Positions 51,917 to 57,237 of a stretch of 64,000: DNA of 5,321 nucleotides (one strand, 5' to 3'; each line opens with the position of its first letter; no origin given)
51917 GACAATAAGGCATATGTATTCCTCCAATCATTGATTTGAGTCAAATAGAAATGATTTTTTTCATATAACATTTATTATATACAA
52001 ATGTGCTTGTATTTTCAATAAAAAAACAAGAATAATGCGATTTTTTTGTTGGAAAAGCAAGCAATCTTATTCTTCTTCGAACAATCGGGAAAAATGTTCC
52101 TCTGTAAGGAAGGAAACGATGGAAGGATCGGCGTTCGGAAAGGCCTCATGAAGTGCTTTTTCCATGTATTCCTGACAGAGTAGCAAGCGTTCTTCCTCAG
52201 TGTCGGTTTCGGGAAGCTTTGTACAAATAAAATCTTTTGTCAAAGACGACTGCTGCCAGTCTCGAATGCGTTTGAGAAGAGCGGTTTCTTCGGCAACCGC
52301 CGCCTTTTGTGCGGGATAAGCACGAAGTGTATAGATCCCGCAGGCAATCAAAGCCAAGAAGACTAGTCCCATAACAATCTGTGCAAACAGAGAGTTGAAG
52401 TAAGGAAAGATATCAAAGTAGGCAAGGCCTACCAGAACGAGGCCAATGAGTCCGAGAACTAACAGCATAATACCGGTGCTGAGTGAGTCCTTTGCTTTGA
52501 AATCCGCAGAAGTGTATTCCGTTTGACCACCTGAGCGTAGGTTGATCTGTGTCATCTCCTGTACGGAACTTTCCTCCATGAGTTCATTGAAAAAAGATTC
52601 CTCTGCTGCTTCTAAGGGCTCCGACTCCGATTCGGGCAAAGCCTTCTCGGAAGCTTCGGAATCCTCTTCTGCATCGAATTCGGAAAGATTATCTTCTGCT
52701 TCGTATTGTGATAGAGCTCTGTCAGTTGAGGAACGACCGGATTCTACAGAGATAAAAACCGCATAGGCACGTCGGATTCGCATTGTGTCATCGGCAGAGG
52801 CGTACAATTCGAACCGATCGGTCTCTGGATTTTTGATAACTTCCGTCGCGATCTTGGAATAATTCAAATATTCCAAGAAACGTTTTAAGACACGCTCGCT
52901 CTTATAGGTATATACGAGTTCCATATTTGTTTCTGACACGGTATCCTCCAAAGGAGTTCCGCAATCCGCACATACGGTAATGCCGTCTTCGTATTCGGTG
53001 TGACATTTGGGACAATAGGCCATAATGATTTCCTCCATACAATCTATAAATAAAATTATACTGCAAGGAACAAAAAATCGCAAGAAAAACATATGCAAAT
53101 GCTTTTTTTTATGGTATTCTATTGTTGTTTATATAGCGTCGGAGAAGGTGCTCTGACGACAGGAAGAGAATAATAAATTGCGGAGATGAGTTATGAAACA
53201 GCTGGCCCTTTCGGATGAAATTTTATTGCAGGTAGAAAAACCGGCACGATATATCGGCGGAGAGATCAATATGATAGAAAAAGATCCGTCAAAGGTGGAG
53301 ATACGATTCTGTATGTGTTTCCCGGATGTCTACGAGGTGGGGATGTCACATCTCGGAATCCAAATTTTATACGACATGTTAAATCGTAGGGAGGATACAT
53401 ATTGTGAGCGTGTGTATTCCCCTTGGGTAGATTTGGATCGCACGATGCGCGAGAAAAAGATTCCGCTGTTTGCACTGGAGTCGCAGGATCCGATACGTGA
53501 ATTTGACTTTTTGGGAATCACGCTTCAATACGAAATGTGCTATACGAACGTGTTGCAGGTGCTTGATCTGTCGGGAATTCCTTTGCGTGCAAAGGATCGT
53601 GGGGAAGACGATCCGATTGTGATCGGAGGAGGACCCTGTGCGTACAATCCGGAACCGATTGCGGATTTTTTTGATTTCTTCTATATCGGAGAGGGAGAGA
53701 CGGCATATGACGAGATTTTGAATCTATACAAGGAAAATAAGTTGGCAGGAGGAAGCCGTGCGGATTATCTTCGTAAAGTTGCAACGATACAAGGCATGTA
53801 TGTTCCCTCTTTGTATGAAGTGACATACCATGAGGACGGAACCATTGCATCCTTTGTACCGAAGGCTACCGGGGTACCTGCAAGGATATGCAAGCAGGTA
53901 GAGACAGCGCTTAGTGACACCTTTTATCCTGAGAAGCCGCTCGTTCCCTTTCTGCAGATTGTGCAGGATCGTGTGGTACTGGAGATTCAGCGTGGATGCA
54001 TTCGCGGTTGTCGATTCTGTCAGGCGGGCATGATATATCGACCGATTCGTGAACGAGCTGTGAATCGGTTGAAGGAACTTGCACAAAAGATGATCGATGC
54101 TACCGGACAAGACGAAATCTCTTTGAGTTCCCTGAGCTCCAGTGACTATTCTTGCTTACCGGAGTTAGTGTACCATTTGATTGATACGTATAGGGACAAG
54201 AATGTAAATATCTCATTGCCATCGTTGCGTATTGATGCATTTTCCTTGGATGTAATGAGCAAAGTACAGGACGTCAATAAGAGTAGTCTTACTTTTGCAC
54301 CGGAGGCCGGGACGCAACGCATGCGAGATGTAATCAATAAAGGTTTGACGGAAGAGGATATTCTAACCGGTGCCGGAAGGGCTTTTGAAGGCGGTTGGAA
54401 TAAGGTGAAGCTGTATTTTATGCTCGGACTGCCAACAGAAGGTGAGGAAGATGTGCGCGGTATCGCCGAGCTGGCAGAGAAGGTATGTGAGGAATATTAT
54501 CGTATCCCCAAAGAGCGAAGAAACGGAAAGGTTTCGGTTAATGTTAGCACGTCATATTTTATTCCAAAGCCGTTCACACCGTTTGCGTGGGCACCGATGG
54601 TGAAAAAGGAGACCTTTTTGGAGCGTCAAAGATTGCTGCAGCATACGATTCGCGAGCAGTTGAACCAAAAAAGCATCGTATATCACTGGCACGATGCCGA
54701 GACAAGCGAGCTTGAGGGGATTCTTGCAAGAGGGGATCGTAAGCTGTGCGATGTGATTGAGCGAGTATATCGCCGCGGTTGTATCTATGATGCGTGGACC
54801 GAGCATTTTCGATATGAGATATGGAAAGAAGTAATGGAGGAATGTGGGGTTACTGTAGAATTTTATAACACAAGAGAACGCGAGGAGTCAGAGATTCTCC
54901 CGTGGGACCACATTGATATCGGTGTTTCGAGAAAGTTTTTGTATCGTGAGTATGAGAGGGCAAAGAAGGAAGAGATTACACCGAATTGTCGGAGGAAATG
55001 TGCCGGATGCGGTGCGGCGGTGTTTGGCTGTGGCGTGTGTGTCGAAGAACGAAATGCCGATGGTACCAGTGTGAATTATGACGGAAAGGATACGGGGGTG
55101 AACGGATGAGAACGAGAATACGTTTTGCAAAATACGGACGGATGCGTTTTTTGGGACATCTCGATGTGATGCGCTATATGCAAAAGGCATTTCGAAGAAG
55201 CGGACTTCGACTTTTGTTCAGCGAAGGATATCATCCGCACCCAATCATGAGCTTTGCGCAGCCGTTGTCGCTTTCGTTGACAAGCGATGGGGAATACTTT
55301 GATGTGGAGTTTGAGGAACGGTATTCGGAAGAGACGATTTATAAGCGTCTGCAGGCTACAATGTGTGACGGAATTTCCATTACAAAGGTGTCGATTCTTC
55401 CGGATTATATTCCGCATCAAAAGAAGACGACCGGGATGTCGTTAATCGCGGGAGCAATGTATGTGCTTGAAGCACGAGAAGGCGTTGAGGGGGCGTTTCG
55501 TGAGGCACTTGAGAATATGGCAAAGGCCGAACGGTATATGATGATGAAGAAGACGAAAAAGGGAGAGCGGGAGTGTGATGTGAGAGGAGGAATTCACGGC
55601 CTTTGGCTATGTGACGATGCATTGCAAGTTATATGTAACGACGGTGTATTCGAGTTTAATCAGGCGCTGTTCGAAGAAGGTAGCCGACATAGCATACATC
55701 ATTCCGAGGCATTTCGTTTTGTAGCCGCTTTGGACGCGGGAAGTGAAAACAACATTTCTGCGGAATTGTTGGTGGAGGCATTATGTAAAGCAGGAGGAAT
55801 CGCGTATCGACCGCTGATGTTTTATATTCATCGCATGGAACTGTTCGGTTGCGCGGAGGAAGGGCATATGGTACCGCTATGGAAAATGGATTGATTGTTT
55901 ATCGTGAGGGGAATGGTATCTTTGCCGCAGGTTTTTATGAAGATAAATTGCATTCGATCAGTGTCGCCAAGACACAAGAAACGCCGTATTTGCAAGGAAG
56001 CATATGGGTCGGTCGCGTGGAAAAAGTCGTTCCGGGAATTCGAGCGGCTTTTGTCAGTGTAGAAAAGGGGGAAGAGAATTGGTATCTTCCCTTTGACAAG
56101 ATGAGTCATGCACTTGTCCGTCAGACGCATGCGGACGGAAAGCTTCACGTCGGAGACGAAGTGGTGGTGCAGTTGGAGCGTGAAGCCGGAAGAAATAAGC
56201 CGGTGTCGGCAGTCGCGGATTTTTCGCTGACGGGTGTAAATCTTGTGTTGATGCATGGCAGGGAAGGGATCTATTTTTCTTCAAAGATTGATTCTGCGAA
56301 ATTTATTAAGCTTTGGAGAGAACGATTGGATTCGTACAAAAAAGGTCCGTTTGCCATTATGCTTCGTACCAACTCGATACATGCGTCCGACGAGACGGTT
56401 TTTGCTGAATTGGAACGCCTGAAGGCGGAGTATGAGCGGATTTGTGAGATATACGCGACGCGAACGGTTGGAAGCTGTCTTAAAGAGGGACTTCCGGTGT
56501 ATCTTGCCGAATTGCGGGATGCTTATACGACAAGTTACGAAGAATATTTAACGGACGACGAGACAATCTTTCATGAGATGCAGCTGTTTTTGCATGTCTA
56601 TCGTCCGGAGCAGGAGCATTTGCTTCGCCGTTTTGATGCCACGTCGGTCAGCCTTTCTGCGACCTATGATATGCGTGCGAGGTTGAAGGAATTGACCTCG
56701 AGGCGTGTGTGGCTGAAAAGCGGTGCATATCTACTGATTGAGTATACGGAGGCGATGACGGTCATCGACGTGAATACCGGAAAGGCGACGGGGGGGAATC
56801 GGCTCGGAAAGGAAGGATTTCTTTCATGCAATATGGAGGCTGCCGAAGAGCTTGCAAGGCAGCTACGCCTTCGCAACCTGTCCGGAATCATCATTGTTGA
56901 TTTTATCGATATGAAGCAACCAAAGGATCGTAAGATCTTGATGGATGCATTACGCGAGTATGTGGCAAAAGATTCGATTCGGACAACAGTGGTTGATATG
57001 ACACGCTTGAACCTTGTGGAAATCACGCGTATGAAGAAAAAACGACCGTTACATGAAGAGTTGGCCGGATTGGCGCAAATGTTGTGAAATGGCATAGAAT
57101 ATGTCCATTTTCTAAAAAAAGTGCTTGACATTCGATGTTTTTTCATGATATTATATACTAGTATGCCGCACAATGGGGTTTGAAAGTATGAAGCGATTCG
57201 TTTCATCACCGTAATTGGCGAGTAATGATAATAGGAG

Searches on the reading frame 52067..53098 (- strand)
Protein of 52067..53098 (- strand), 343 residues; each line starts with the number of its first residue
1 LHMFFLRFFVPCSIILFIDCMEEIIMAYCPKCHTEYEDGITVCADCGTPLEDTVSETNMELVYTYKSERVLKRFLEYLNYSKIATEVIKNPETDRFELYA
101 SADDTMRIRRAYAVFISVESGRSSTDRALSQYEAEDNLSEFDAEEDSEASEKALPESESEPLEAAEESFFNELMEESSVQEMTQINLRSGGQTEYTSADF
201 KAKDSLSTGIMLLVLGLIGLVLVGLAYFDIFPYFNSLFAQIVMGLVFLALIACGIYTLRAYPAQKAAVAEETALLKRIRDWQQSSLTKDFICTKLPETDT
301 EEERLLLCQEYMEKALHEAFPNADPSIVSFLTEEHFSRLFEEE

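Call 47: search_protein_families(library=pfam, proteins=[window:52067-53098:-], max_evalue=0.001)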
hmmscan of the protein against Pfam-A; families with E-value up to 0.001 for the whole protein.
window:52067-53098:- (343 aa): 1 family
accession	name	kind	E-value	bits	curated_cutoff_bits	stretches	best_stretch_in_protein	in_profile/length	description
PF13240.11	Zn_Ribbon_1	-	1.2e-05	25.4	25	1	28-50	1-23/23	zinc-ribbon domain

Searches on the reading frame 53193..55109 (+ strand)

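Call 23: search_protein_families(library=pfam, proteins=[window:53193-55109:+], max_evalue=0.00001)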
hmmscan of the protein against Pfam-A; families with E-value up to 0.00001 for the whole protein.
window:53193-55109:+ (638 aa): 2 families
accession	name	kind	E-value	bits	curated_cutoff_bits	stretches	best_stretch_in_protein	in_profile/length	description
PF19864.5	Radical_SAM_N2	-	2.4e-68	228.8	29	1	55-205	1-151/151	Radical SAM proteins, N-terminal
PF04055.27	Radical_SAM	-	2.8e-18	67.1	29.5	1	264-428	2-166/166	Radical SAM superfamily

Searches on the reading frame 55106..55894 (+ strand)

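Call 49: search_protein_families(library=pfam, proteins=[window:55106-55894:+], max_evalue=0.001)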
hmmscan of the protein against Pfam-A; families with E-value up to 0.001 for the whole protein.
window:55106-55894:+ (262 aa): 1 family
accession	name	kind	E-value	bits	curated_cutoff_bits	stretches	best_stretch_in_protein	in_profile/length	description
PF10105.14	DUF2344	-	1.5e-49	168.7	23.8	1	2-166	1-153/176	Uncharacterized protein conserved in bacteria (DUF2344)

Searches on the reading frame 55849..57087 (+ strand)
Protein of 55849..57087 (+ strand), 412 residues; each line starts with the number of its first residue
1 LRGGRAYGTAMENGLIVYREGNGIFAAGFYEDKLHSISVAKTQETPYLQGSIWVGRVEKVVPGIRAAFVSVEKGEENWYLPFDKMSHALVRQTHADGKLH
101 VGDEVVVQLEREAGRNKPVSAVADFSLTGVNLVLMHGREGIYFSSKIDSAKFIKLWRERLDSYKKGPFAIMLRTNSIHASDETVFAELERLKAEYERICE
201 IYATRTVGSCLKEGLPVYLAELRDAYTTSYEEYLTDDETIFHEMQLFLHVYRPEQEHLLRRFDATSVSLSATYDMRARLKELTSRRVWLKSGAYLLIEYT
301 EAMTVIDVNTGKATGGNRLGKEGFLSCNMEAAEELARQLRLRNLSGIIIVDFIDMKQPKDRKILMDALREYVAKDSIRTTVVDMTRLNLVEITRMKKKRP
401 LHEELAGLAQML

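Call 49: search_protein_families(library=pfam, proteins=[window:55849-57087:+], max_evalue=0.001)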
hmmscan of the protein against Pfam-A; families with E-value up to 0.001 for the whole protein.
window:55849-57087:+ (412 aa): 1 family
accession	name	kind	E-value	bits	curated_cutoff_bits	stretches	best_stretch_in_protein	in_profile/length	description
PF10150.14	RNase_E_G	-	7.6e-76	255.5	25.5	1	126-396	1-269/270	Ribonuclease E/G family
